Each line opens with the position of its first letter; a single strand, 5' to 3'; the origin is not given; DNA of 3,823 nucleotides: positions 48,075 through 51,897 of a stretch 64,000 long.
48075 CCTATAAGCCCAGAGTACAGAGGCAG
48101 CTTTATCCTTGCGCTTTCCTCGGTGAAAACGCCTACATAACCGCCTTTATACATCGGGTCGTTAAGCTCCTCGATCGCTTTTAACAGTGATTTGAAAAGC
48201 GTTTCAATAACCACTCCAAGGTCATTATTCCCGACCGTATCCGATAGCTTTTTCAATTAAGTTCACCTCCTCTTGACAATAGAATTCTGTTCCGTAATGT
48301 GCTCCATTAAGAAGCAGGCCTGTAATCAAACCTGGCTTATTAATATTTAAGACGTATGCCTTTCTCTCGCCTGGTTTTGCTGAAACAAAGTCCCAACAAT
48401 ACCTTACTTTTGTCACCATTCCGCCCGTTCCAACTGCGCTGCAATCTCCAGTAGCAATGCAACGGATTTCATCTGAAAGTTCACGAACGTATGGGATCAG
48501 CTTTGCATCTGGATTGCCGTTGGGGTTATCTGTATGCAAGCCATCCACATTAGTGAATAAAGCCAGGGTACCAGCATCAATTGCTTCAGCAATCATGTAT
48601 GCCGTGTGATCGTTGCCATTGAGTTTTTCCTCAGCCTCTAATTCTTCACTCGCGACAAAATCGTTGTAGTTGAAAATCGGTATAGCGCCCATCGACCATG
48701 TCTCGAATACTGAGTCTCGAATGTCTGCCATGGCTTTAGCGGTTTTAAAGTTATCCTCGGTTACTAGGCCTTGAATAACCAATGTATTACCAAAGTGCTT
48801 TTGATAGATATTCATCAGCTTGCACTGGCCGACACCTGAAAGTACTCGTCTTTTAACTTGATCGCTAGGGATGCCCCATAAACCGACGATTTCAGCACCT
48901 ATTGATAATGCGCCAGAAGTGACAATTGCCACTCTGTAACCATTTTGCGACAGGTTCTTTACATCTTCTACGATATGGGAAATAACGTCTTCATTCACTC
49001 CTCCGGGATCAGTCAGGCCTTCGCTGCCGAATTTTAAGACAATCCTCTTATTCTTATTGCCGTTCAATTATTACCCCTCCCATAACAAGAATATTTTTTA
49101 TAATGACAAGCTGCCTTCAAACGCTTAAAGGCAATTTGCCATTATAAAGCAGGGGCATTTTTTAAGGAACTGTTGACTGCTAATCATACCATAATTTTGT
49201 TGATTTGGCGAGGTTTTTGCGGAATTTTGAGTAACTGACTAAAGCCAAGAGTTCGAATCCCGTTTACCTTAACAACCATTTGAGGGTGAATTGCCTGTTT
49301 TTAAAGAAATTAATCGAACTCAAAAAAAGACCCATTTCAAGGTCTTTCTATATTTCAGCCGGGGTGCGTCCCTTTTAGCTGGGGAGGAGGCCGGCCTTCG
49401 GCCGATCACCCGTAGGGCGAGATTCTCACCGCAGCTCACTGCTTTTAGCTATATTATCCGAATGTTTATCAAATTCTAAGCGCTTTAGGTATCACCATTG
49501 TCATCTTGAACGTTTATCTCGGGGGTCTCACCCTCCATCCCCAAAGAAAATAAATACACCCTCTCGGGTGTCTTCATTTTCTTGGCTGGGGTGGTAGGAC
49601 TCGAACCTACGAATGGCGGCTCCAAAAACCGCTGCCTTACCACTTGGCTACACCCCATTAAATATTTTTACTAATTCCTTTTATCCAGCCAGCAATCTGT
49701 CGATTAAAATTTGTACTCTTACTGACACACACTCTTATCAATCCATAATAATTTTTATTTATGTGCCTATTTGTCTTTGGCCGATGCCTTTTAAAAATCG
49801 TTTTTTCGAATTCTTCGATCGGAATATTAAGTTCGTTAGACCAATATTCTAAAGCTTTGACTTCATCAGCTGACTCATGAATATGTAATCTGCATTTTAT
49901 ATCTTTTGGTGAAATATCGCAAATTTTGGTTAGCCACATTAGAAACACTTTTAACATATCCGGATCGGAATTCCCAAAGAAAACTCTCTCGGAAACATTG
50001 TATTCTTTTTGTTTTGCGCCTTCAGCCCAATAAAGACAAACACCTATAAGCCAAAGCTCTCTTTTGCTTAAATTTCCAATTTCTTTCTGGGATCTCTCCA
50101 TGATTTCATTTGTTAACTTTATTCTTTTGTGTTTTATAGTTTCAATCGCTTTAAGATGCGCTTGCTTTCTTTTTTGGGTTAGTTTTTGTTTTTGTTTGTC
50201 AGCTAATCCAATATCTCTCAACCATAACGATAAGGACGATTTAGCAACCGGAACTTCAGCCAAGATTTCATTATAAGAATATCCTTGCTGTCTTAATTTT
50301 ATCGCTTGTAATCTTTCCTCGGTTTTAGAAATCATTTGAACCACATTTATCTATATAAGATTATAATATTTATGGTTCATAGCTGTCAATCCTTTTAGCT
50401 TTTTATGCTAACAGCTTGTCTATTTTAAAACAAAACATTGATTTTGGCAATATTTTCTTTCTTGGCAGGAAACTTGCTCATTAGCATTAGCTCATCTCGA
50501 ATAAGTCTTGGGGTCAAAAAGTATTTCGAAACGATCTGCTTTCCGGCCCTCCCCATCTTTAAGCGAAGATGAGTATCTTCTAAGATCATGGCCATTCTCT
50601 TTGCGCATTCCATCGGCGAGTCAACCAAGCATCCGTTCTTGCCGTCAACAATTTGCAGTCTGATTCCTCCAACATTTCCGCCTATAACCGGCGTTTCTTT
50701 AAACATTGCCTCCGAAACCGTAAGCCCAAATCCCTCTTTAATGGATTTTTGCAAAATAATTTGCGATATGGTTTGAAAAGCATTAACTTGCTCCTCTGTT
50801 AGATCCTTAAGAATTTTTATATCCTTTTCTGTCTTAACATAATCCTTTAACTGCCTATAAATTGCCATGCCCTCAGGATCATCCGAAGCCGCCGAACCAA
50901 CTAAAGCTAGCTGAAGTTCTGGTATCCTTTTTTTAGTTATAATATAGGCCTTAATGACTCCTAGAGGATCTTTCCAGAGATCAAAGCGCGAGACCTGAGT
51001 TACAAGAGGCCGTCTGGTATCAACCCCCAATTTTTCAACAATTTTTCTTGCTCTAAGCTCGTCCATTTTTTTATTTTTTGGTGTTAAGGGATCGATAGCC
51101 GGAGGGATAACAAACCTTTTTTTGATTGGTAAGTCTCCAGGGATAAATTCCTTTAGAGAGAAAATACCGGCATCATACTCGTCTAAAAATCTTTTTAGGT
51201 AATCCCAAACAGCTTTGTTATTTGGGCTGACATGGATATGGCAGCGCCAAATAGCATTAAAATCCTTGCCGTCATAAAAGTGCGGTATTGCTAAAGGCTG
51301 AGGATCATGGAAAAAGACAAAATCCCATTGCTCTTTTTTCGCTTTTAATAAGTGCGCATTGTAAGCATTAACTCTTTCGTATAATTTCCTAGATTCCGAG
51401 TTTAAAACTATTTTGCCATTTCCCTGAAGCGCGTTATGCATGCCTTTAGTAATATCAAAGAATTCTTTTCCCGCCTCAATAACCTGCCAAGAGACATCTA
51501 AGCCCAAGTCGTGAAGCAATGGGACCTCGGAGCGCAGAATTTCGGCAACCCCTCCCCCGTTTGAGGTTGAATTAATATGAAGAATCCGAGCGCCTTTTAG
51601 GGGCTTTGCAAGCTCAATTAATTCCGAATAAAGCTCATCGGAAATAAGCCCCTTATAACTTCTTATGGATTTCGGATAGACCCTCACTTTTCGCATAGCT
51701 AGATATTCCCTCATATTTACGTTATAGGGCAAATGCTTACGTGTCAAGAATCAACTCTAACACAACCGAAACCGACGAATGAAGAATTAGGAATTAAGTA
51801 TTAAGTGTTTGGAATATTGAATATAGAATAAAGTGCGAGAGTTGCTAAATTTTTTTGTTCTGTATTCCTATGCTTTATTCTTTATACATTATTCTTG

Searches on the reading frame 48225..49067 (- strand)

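Call 90: search_protein_families(library=pfam, proteins=[window:48225-49067:-], max_evalue=0.001)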
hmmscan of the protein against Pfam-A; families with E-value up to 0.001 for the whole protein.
window:48225-49067:- (280 aa): 1 family
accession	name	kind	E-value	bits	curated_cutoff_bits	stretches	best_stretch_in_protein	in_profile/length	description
PF00696.33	AA_kinase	-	4.7e-30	105.5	24.9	1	7-241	1-234/234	Amino acid kinase family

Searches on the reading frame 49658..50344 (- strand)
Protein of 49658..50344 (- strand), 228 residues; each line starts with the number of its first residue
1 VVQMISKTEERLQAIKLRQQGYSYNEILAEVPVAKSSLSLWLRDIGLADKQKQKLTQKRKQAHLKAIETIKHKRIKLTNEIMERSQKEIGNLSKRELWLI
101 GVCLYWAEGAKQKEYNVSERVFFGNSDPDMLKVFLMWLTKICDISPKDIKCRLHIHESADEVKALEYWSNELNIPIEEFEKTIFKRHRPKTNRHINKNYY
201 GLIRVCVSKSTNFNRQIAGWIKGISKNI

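Call 90: search_protein_families(library=pfam, proteins=[window:49658-50344:-], max_evalue=0.001)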
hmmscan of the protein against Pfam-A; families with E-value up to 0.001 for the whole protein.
window:49658-50344:- (228 aa): 1 family
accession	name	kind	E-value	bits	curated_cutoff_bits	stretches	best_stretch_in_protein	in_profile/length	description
PF13384.12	HTH_23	-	0.00097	19.3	24.6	0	8-44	4-40/50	Homeodomain-like domain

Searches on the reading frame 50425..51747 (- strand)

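Call 90: search_protein_families(library=pfam, proteins=[window:50425-51747:-], max_evalue=0.001)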
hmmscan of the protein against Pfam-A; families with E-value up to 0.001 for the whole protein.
window:50425-51747:- (440 aa): 4 families
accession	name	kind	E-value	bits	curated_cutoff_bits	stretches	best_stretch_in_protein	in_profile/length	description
PF21269.3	TreT_GT1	-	7.4e-52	175.3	27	1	57-202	1-143/144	Trehalose synthase, N-terminal domain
PF00534.26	Glycos_transf_1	-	4.1e-25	88.7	26.4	1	235-404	4-171/172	Glycosyl transferases group 1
PF13692.12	Glyco_trans_1_4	-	3.5e-13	50.5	27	1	248-391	3-142/142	Glycosyl transferases group 1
PF13524.12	Glyco_trans_1_2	-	0.00015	22.2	25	1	274-410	11-133/144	Glycosyl transferase-like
